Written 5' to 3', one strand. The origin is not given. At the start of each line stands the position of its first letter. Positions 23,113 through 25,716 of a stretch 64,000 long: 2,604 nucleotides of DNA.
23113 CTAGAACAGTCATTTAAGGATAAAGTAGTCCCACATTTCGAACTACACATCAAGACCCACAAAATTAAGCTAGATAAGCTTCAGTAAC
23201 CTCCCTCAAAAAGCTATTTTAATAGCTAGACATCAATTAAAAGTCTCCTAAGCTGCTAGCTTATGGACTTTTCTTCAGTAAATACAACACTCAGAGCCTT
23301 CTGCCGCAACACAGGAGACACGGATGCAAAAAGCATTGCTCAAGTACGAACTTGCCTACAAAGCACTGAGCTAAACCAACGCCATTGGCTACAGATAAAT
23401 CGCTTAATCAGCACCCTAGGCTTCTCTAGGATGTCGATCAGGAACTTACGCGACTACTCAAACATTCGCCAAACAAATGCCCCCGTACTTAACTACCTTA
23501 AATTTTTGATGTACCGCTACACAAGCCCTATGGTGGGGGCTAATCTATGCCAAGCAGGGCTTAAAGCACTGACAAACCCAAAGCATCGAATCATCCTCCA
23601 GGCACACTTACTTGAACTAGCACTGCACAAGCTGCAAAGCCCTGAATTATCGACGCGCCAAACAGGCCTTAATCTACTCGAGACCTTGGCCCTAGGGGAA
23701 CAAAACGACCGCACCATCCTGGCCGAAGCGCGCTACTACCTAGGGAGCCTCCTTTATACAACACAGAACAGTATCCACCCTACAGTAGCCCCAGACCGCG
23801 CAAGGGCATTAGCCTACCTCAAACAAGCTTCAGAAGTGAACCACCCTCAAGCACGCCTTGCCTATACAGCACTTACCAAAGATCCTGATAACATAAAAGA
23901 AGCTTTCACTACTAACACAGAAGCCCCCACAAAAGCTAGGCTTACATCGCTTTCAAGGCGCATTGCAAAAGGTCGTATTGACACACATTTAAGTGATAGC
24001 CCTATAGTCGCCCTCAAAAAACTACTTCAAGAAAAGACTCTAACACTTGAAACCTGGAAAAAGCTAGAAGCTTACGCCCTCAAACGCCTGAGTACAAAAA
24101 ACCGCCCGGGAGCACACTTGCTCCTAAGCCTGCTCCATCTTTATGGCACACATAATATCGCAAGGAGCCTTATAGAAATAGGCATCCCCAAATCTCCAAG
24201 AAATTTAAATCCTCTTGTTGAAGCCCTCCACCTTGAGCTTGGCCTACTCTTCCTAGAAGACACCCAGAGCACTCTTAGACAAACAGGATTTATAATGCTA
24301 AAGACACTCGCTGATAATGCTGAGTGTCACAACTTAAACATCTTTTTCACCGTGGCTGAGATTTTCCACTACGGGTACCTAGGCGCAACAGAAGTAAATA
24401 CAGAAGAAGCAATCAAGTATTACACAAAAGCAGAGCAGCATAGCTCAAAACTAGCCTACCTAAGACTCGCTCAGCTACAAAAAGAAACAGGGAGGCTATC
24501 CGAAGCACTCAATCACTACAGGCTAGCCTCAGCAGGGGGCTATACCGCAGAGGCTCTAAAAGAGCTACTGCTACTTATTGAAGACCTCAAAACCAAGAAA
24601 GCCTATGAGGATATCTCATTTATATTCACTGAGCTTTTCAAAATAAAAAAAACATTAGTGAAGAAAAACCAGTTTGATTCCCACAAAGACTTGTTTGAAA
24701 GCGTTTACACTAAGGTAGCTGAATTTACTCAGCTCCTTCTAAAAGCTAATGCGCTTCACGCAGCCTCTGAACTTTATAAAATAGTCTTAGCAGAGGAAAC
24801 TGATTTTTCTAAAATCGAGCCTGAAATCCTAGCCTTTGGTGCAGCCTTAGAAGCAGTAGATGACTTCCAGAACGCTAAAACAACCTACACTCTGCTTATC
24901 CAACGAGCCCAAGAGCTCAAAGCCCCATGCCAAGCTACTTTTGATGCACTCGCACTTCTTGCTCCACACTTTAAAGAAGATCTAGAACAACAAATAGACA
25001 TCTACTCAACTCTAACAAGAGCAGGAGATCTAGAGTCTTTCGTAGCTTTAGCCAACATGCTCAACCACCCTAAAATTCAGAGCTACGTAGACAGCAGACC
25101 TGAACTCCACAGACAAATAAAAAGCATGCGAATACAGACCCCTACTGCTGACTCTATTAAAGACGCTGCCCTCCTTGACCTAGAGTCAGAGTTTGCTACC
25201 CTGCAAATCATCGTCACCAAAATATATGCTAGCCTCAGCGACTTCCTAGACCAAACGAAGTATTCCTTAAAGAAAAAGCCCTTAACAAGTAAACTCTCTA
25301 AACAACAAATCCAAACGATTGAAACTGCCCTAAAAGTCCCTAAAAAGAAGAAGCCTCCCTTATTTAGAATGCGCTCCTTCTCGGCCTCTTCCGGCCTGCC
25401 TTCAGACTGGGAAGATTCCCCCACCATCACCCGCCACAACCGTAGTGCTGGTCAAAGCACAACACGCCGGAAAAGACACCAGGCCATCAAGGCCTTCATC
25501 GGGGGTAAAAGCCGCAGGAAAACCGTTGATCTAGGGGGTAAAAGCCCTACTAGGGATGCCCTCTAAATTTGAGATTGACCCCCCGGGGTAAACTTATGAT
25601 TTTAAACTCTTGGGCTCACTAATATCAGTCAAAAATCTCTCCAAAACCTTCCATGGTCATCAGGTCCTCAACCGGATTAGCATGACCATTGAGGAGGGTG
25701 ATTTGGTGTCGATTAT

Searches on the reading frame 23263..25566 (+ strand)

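Call 45: search_protein_families(library=pfam, proteins=[window:23263-25566:+], max_evalue=0.001)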
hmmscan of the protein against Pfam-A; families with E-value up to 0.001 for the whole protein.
window:23263-25566:+ (767 aa): 1 family
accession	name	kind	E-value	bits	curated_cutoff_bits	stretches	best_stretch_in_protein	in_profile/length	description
PF08238.18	Sel1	-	1.3e-05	26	30.7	0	365-390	8-31/36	Sel1 repeat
